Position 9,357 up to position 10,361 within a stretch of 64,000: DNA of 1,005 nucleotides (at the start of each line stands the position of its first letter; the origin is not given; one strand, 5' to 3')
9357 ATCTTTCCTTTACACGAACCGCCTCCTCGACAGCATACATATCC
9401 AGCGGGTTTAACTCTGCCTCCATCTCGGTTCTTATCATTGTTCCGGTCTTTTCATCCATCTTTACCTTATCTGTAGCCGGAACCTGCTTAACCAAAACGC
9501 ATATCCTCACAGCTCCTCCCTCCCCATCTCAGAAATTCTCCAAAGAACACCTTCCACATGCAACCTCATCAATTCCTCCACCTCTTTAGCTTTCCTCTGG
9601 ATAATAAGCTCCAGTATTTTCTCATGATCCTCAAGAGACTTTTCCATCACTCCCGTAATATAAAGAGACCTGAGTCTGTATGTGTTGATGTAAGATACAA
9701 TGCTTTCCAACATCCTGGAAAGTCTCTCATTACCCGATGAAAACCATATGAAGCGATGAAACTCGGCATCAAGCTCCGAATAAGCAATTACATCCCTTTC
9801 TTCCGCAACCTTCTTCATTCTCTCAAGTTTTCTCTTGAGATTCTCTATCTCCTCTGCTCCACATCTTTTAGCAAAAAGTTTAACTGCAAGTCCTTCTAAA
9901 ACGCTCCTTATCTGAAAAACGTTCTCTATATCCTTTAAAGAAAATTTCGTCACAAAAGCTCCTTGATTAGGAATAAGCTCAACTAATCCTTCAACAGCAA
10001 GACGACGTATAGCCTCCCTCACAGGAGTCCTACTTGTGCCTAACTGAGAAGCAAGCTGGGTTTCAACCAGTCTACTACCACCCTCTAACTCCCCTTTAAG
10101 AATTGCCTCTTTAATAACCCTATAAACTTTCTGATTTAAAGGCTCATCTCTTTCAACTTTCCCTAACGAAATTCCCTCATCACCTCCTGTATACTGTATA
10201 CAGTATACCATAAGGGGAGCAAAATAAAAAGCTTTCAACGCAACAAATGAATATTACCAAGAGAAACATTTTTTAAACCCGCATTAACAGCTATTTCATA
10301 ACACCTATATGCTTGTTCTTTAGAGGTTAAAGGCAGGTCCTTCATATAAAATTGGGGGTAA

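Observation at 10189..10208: Perfect triple-GTATAC 20-nt palindrome at the start of the lactate-cluster GntR regulator gene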

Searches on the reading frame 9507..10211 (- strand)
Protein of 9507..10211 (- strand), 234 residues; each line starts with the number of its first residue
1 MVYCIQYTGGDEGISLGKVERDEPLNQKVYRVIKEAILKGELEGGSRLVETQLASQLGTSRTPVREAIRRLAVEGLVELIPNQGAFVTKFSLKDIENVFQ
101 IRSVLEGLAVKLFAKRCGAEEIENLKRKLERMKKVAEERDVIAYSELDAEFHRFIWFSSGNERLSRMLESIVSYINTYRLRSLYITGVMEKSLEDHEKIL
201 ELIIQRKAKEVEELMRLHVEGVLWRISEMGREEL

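Call 7: search_protein_families(library=pfam, proteins=[window:9507-10211:-])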
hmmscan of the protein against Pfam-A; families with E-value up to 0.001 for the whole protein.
window:9507-10211:- (234 aa): 2 families
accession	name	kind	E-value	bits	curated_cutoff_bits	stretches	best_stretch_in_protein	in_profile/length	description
PF07729.17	FCD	-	3.6e-28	98.9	24.3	1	98-220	2-124/125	FCD domain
PF00392.27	GntR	-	2.2e-18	66.1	27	1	26-87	2-64/64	Bacterial regulatory proteins, gntR family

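Call 8: search_protein_families(library=ncbifam, proteins=[window:9507-10211:-])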
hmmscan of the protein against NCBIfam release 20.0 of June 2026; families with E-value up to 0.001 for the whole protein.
window:9507-10211:- (234 aa): 24 families
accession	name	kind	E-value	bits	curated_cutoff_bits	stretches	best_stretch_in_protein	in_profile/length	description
TIGR03338.1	phnR_burk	equivalog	3.6e-42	144.4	271.5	1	21-221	8-208/212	phosphonate utilization associated transcriptional regulator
NF003011.0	PRK03837.1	subfamily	3.3e-21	76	260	1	93-223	102-230/241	transcriptional regulator NanR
NF008576.0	PRK11534.1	equivalog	5.6e-18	65.4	218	1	28-219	11-210/225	DNA-binding transcriptional regulator CsiR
NF008504.0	PRK11414.1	equivalog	6.4e-18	65.3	225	1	25-175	12-162/221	GntR family transcriptional regulator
NF007741.0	PRK10421.1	equivalog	2.6e-16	59.8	311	2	25-88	8-72/262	transcriptional regulator LldR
NF007442.0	PRK09990.1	equivalog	7.2e-13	48.6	301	1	21-233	7-242/256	transcriptional regulator GlcC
NF007001.0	PRK09464.1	equivalog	9.4e-11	41.8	330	1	26-219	12-225/254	pyruvate dehydrogenase complex transcriptional repressor PdhR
TIGR02018.2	his_ut_repres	equivalog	2.1e-09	37.1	220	1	27-106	2-80/226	histidine utilization transcriptional repressor HutC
NF052282.1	PLP_TF_PdxR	equivalog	1e-08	34.7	320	1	24-92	1-70/448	MocR-like pyridoxine biosynthesis transcription factor PdxR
NF008571.0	PRK11523.1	equivalog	1.2e-08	34.7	396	1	25-220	9-219/258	transcriptional regulator ExuR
NF011575.0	PRK14999.1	equivalog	3e-08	33.2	424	1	23-144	11-132/241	histidine utilization repressor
NF007588.0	PRK10225.1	equivalog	7.2e-08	32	442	1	26-127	11-127/257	Uxu operon transcriptional regulator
NF007292.0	PRK09764.1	equivalog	7e-07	28.7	281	1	23-109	4-89/240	GntR family transcriptional regulator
NF052281.1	rhizopine_MocR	equivalog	2.1e-06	26.7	650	1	20-93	14-88/479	rhizopine catabolism transcriptional regulator MocR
TIGR02404.1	trehalos_R_Bsub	equivalog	1.1e-05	25.2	211.95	1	27-103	3-79/233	trehalose operon repressor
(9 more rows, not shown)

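Call 9: find_homologous_proteins(query=window:9507-10211:-, max_evalue=1e-20)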
Query window:9507-10211:- (234 aa): 328 proteins with E <= 1e-20 among 1210 candidates; the best 120 are listed.
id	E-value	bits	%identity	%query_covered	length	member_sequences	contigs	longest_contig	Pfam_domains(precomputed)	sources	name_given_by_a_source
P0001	8.9e-143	492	100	100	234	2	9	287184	PF07729.18,PF00392.28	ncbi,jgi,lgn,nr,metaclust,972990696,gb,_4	ncbi:MAG: hypothetical protein PWQ16_78 [bacterium]|nr:MAG: Transcriptional regulator, GntR family [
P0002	1.3e-90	321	71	92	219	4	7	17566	PF07729.18,PF00392.28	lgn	-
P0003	5.2e-86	306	69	89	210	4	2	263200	PF07729.18,PF00392.28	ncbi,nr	ncbi:MAG: GntR family transcriptional regulator [Synergistetes bacterium]|nr:GntR family transcripti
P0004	1.9e-76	275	63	94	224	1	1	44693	PF07729.18,PF00392.28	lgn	-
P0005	6.4e-76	273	63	93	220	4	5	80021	PF07729.18,PF00392.28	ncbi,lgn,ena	-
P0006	5.3e-73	264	60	94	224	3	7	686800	PF07729.18,PF00392.28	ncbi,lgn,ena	-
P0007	2.1e-71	258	66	80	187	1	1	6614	PF07729.18,PF00392.28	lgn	-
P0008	6.4e-47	178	45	89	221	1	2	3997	PF07729.18,PF00392.28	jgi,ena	-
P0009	8.1e-47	178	43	93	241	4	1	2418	PF13412.13,PF07729.18,PF00392.28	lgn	-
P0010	1.0e-45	174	43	90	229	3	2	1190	PF07729.18,PF00392.28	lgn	-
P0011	1.5e-45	174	45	89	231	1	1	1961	PF13412.13,PF07729.18,PF00392.28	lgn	-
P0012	4.2e-45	172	43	90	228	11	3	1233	PF13412.13,PF07729.18,PF00392.28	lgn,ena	-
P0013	2.4e-44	170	43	88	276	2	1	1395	PF07729.18,PF00392.28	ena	-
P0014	3.3e-44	169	42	87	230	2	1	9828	PF07729.18,PF00392.28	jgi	-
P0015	6.9e-43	165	41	87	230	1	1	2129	PF07729.18,PF00392.28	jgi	-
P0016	3.1e-42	163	42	90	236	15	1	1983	PF07729.18,PF00392.28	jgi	-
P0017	1.6e-41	161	42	88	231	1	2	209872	PF13412.13,PF07729.18,PF00392.28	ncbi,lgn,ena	-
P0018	6.2e-41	159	41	92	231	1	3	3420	PF07729.18,PF00392.28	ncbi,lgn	-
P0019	1.6e-40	157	39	89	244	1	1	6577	PF07729.18,PF00392.28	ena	-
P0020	1.6e-40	157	41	87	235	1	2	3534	PF13412.13,PF07729.18,PF00392.28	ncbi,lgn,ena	-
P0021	2.8e-40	157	40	94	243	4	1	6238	PF07729.18,PF00392.28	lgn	-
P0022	4.5e-40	156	43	84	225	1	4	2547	PF13412.13,PF07729.18,PF00392.28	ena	-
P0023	6.6e-40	155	42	89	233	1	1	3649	PF13412.13,PF07729.18,PF00392.28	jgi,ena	-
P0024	6.7e-40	155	42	85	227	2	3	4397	PF13412.13,PF07729.18,PF00392.28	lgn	-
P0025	7.7e-40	155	41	92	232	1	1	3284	PF07729.18,PF00392.28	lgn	-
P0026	7.8e-40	155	40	90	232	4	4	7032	PF07729.18,PF00392.28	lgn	-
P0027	1.2e-39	155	40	94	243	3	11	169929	PF07729.18,PF00392.28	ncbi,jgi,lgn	jgi:DNA-binding GntR family transcriptional regulator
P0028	1.4e-39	154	43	84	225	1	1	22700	PF13412.13,PF07729.18,PF00392.28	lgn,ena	-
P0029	1.5e-39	154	41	87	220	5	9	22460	PF13412.13,PF07729.18,PF00392.28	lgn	-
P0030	3.1e-39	153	40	94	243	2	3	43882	PF07729.18,PF00392.28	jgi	jgi:DNA-binding GntR family transcriptional regulator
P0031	7.2e-39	152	42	88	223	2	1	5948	PF13412.13,PF07729.18,PF00392.28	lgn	-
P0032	8.7e-39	152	40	91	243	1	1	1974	PF07729.18,PF00392.28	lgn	-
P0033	1.1e-38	151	42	87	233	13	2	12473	PF07729.18,PF00392.28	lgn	-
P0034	1.7e-38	151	42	85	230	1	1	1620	PF13412.13,PF07729.18,PF00392.28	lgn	-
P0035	2.1e-38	150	43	85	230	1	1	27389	PF13412.13,PF07729.18,PF00392.28,PF01325.26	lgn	-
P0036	2.5e-38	150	43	85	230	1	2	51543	PF13412.13,PF07729.18,PF00392.28,PF01325.26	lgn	-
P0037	9.7e-38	148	41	85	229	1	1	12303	PF13412.13,PF07729.18,PF00392.28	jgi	-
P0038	2.5e-37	147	42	85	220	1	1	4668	PF07729.18,PF00392.28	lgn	-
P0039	2.8e-37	147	41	87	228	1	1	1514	PF07729.18,PF00392.28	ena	-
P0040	7.1e-37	145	38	88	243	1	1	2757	PF07729.18,PF00392.28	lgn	-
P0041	7.5e-37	145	40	88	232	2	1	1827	PF07729.18,PF00392.28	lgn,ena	-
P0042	8.5e-37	145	41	85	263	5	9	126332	PF07729.18,PF00392.28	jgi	jgi:DNA-binding GntR family transcriptional regulator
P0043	9.5e-37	145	38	92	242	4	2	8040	PF13412.13,PF07729.18,PF00392.28,PF01325.26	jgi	jgi:DNA-binding GntR family transcriptional regulator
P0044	9.7e-37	145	41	95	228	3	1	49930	PF13412.13,PF07729.18,PF00392.28,PF01325.26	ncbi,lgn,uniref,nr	ncbi:GntR family transcriptional regulator [Tepidibacter thalassicus]|uniref:DNA-binding transcripti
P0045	8.5e-36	142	40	86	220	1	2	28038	PF13412.13,PF07729.18,PF00392.28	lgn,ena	-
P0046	1.8e-35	141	39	85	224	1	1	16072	PF13412.13,PF07729.18,PF00392.28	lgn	-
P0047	1.9e-35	141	40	86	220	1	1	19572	PF13412.13,PF07729.18,PF00392.28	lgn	-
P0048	5.6e-35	139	37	85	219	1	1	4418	PF07729.18,PF00392.28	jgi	-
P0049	6.1e-35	139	39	85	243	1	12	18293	PF07729.18,PF00392.28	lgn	-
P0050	7.4e-35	139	41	85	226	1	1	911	PF13412.13,PF07729.18,PF00392.28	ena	-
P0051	1.0e-34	138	39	85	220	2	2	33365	PF13412.13,PF07729.18,PF00392.28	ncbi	ncbi:MAG: GntR family transcriptional regulator [Bacillota bacterium]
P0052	1.2e-34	138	49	65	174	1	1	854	PF07729.18,PF00392.28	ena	-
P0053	1.4e-34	138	38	87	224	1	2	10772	PF13412.13,PF07729.18,PF00392.28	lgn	-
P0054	2.0e-34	137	38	85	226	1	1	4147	PF13412.13,PF07729.18,PF00392.28,PF01325.26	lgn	-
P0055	2.1e-34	137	39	84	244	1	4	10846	PF13412.13,PF07729.18,PF00392.28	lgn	-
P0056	4.7e-34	136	38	85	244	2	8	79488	PF13412.13,PF07729.18,PF00392.28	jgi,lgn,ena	-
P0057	5.6e-34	136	36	92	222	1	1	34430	PF07729.18,PF00392.28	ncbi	-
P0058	7.4e-34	136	39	89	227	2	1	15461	PF07729.18,PF00392.28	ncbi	-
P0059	7.5e-34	136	39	88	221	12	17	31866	PF07729.18,PF00392.28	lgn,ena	-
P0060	8.5e-34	135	38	88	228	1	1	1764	PF07729.18,PF00392.28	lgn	-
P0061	1.1e-33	135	36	85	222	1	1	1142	PF13412.13,PF07729.18,PF00392.28,PF01325.26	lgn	-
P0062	1.3e-33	135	39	84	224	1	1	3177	PF07729.18,PF00392.28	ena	-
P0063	1.8e-33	134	41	83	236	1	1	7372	PF07729.18,PF00392.28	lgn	-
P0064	2.6e-33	134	39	88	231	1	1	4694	PF07729.18,PF00392.28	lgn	-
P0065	4.0e-33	133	37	85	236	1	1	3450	PF13412.13,PF07729.18,PF00392.28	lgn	-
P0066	4.2e-33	133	40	84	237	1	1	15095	PF13412.13,PF07729.18,PF00392.28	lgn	-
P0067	4.6e-33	133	39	84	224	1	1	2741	PF07729.18,PF00392.28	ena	-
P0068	5.2e-33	133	39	85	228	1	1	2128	PF07729.18,PF00392.28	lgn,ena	-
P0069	5.4e-33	133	33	90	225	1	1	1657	PF07729.18,PF00392.28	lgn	-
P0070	9.2e-33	132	38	87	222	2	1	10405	PF13412.13,PF07729.18,PF00392.28,PF01325.26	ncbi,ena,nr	ncbi:MAG: GntR family transcriptional regulator [Clostridiales bacterium]|nr:GntR family transcripti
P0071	1.0e-32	132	40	88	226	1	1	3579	PF07729.18,PF00392.28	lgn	-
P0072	1.2e-32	132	39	84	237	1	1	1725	PF13412.13,PF07729.18,PF00392.28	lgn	-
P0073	1.3e-32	132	39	92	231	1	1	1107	PF07729.18,PF00392.28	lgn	-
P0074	1.4e-32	131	41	83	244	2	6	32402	PF07729.18,PF00392.28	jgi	jgi:DNA-binding GntR family transcriptional regulator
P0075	1.6e-32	131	39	77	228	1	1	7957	PF07729.18,PF00392.28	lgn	-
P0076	1.7e-32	131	38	88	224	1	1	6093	PF07729.18,PF00392.28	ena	-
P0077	1.9e-32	131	36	85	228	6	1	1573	PF07729.18,PF00392.28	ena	-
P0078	2.2e-32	131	37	87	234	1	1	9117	PF07729.18,PF00392.28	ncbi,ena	-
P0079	2.5e-32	131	35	85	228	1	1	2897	PF07729.18,PF00392.28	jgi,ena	-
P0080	3.1e-32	130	37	84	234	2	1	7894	PF07729.18,PF00392.28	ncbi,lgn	-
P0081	4.2e-32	130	37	88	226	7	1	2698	PF07729.18,PF00392.28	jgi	-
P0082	4.6e-32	130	38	90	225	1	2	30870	PF07729.18,PF00392.28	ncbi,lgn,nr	ncbi:MAG: GntR family transcriptional regulator [Lachnospiraceae bacterium]|nr:GntR family transcrip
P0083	4.8e-32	130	35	85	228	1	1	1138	PF07729.18,PF00392.28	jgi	-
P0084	5.5e-32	129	37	85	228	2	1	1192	PF07729.18,PF00392.28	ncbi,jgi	jgi:DNA-binding GntR family transcriptional regulator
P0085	7.2e-32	129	35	85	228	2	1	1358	PF07729.18,PF00392.28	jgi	-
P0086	7.6e-32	129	40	76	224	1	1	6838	PF07729.18,PF00392.28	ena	-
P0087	1.0e-31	129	37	90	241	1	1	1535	PF07729.18,PF00392.28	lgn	-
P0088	1.0e-31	129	39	84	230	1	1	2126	PF07729.18,PF00392.28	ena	-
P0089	1.1e-31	128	35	81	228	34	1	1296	PF07729.18,PF00392.28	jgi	-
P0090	1.2e-31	128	39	87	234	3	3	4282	PF07729.18,PF00392.28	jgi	-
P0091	1.3e-31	128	38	86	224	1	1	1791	PF07729.18,PF00392.28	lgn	-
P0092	2.2e-31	128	34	90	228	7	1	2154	PF07729.18,PF00392.28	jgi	-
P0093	2.2e-31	128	34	88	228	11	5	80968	PF07729.18,PF00392.28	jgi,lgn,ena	jgi:DNA-binding GntR family transcriptional regulator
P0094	2.9e-31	127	40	83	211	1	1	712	PF07729.18,PF00392.28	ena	-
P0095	3.2e-31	127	39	85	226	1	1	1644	PF07729.18,PF00392.28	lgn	-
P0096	4.0e-31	127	39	84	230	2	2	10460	PF07729.18,PF00392.28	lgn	-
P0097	5.6e-31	126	33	90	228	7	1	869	PF07729.18,PF00392.28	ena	-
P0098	5.6e-31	126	38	85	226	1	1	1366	PF07729.18,PF00392.28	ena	-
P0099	5.6e-31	126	35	85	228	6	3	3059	PF07729.18,PF00392.28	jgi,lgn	jgi:DNA-binding GntR family transcriptional regulator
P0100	6.0e-31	126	36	85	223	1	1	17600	PF13412.13,PF07729.18,PF00392.28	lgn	-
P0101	7.0e-31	126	38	84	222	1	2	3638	PF07729.18,PF00392.28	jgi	-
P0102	9.0e-31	126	39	83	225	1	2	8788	PF07729.18,PF00392.28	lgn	-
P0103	1.2e-30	125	36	90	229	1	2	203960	PF07729.18,PF00392.28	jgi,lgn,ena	-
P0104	1.2e-30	125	36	92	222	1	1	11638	PF07729.18,PF00392.28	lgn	-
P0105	1.3e-30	125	37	88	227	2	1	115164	PF07729.18,PF04967.19,PF00392.28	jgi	-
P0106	1.6e-30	125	38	84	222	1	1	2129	PF07729.18,PF00392.28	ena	-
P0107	2.0e-30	124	38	84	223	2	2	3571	PF07729.18,PF00392.28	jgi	jgi:DNA-binding GntR family transcriptional regulator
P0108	2.0e-30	124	37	85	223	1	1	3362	PF07729.18,PF00392.28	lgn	-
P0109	2.0e-30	124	35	91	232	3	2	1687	PF07729.18,PF00392.28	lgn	-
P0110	2.0e-30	124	36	85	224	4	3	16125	PF13412.13,PF07729.18,PF00392.28,PF01325.26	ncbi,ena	-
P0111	2.3e-30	124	37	84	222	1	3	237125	PF07729.18,PF00392.28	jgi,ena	-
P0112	2.3e-30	124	36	90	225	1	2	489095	PF07729.18,PF00392.28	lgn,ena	-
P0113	2.5e-30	124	38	85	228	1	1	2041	PF07729.18,PF00392.28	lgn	-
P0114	2.7e-30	124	42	83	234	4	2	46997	PF07729.18,PF00392.28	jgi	-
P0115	2.9e-30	124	35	89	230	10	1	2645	PF07729.18,PF00392.28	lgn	-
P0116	3.0e-30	124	37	84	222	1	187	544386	PF07729.18,PF00392.28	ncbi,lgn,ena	-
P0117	3.3e-30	124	38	84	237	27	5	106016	PF13412.13,PF07729.18,PF00392.28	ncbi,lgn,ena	-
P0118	3.7e-30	124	36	84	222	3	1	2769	PF07729.18,PF00392.28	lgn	-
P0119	3.7e-30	124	36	90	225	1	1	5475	PF07729.18,PF00392.28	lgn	-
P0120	3.9e-30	123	35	93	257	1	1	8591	PF07729.18,PF00392.28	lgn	-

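Call 11: find_encoding_contigs(protein=P0002, flank=4000, max_places=3)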
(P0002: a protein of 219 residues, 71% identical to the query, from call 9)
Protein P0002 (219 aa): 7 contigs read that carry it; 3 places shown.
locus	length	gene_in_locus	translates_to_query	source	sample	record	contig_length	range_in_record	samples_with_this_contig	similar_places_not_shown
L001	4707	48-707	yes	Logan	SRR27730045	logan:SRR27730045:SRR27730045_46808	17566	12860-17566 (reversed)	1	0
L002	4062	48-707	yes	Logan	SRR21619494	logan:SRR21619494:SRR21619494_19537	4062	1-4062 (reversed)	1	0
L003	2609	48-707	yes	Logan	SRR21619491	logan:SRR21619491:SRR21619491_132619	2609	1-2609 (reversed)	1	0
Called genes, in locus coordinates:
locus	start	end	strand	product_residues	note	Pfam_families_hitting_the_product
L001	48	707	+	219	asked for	PF00392:GntR, PF07729:FCD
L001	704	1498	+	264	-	PF01012:ETF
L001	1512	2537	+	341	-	PF01012:ETF, PF00766:ETF_alpha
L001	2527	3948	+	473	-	PF01565:FAD_binding_4, PF02913:FAD-oxidase_C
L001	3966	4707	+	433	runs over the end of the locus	PF09861:Lar_N, PF21113:LarA_C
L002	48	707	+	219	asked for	PF00392:GntR, PF07729:FCD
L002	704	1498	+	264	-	PF01012:ETF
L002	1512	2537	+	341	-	PF01012:ETF, PF00766:ETF_alpha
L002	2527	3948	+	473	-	PF01565:FAD_binding_4, PF02913:FAD-oxidase_C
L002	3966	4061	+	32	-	?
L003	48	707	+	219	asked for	PF00392:GntR, PF07729:FCD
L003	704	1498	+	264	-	PF01012:ETF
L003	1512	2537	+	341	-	PF01012:ETF, PF00766:ETF_alpha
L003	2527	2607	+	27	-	?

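Call 12: find_encoding_contigs(protein=P0003, flank=4000, max_places=3)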
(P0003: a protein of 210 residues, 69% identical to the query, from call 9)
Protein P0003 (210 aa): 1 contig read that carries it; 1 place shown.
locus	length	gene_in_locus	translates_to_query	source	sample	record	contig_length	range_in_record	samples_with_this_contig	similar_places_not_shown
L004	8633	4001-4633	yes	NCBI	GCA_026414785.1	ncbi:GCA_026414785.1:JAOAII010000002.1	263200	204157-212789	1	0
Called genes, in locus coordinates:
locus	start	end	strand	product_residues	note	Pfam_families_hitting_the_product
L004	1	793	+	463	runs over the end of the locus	PF00202:Aminotran_3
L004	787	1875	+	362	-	PF00155:Aminotran_1_2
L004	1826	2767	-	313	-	PF22082:TtuA_LIM_N, PF01171:ATP_bind_3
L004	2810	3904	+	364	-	PF13353:Fer4_12 (weak), PF04055:Radical_SAM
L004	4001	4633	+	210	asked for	PF00392:GntR, PF07729:FCD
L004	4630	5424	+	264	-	PF01012:ETF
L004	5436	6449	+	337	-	PF01012:ETF, PF00766:ETF_alpha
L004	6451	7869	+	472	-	PF01565:FAD_binding_4, PF02913:FAD-oxidase_C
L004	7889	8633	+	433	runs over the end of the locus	PF09861:Lar_N, PF21113:LarA_C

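Call 13: find_encoding_contigs(protein=P0004, flank=4000, max_places=3)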
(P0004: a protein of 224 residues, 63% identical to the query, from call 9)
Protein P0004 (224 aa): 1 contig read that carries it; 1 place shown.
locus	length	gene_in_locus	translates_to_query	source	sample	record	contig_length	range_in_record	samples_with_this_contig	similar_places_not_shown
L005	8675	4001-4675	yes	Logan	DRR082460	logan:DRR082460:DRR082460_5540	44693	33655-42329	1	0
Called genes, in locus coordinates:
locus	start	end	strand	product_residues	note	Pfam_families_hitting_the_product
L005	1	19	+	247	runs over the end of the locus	PF00561:Abhydrolase_1, PF06342:DUF1057 (weak), PF12146:Hydrolase_4, PF12697:Abhydrolase_6, PF00561:Abhydrolase_1 (weak)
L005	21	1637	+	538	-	PF08245:Mur_ligase_M, PF02875:Mur_ligase_C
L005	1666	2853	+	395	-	PF01820:Dala_Dala_lig_N, PF02222:ATP-grasp (faint), PF02786:CPSase_L_D2 (weak), PF07478:Dala_Dala_lig_C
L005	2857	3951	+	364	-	PF04055:Radical_SAM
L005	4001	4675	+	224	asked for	PF00392:GntR, PF07729:FCD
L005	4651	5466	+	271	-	PF01012:ETF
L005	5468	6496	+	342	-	PF01012:ETF, PF00766:ETF_alpha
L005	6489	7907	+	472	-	PF01565:FAD_binding_4, PF02913:FAD-oxidase_C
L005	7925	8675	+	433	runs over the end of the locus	PF09861:Lar_N, PF21113:LarA_C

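Call 18: find_encoding_contigs(protein=P0005, flank=4000, max_places=2)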
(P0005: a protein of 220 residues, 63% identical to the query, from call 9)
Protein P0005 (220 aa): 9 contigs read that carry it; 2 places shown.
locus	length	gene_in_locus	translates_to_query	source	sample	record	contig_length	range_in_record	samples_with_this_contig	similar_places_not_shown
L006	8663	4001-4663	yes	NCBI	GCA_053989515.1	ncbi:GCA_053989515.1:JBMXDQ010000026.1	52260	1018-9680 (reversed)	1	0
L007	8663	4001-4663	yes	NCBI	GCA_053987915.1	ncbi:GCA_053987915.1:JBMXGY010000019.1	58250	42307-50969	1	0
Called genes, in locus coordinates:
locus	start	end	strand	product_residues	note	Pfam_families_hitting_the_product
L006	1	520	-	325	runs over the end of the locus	PF03480:DctP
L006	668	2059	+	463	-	PF00202:Aminotran_3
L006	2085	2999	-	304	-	PF01171:ATP_bind_3, PF03054:tRNA_Me_trans (faint)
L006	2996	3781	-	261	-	PF23023:Anti-Pycsar_Apyc1 (weak), PF00753:Lactamase_B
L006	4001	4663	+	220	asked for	PF00392:GntR, PF07729:FCD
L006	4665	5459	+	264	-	PF01012:ETF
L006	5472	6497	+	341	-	PF01012:ETF, PF00766:ETF_alpha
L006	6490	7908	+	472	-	PF01565:FAD_binding_4, PF02913:FAD-oxidase_C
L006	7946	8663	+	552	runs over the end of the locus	PF02652:Lactate_perm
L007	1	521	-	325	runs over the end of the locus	PF03480:DctP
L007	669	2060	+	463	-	PF00202:Aminotran_3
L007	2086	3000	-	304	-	PF01171:ATP_bind_3, PF03054:tRNA_Me_trans (faint)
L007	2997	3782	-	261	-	PF23023:Anti-Pycsar_Apyc1 (weak), PF00753:Lactamase_B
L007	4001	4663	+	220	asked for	PF00392:GntR, PF07729:FCD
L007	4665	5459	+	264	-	PF01012:ETF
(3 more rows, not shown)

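Call 19: find_encoding_contigs(protein=P0006, flank=4000, max_places=2)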
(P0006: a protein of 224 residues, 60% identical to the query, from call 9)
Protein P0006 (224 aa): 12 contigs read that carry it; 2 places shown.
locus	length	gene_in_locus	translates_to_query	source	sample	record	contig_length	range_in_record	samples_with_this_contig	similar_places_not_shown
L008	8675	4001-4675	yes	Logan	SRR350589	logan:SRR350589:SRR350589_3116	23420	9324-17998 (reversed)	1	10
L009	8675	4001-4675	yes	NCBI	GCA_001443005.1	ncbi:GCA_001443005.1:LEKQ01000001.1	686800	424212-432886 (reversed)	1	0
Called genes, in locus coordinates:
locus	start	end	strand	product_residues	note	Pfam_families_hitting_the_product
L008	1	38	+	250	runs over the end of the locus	PF06342:DUF1057 (weak), PF00561:Abhydrolase_1, PF12146:Hydrolase_4, PF12697:Abhydrolase_6, PF00561:Abhydrolase_1 (weak), PF08386:Abhydrolase_4 (weak)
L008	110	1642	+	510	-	PF08245:Mur_ligase_M, PF02875:Mur_ligase_C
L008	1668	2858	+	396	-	PF01820:Dala_Dala_lig_N, PF02222:ATP-grasp (faint), PF02786:CPSase_L_D2 (weak), PF07478:Dala_Dala_lig_C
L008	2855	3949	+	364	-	PF04055:Radical_SAM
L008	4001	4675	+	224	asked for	PF00392:GntR, PF07729:FCD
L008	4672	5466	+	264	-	PF01012:ETF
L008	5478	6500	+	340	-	PF01012:ETF, PF00766:ETF_alpha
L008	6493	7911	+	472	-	PF01565:FAD_binding_4, PF02913:FAD-oxidase_C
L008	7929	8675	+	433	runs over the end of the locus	PF09861:Lar_N, PF21113:LarA_C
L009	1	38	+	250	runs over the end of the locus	PF06342:DUF1057 (weak), PF00561:Abhydrolase_1, PF12146:Hydrolase_4, PF12697:Abhydrolase_6, PF00561:Abhydrolase_1 (weak), PF08386:Abhydrolase_4 (weak)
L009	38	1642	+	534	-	PF08245:Mur_ligase_M, PF02875:Mur_ligase_C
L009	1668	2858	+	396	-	PF01820:Dala_Dala_lig_N, PF02222:ATP-grasp (faint), PF02786:CPSase_L_D2 (weak), PF07478:Dala_Dala_lig_C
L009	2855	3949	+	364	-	PF04055:Radical_SAM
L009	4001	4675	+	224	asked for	PF00392:GntR, PF07729:FCD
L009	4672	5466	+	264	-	PF01012:ETF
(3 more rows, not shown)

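Call 20: find_encoding_contigs(protein=P0007, flank=4000, max_places=2)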
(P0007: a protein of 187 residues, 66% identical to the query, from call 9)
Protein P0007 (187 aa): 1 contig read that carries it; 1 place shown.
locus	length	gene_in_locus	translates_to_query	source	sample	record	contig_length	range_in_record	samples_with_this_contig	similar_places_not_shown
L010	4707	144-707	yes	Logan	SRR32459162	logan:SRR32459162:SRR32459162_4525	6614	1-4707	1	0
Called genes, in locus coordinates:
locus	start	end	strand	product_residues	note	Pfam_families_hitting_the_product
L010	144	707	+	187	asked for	PF00392:GntR, PF07729:FCD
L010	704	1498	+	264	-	PF01012:ETF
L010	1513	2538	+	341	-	PF01012:ETF, PF00766:ETF_alpha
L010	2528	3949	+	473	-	PF01565:FAD_binding_4, PF02913:FAD-oxidase_C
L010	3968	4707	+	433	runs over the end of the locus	PF09861:Lar_N, PF21113:LarA_C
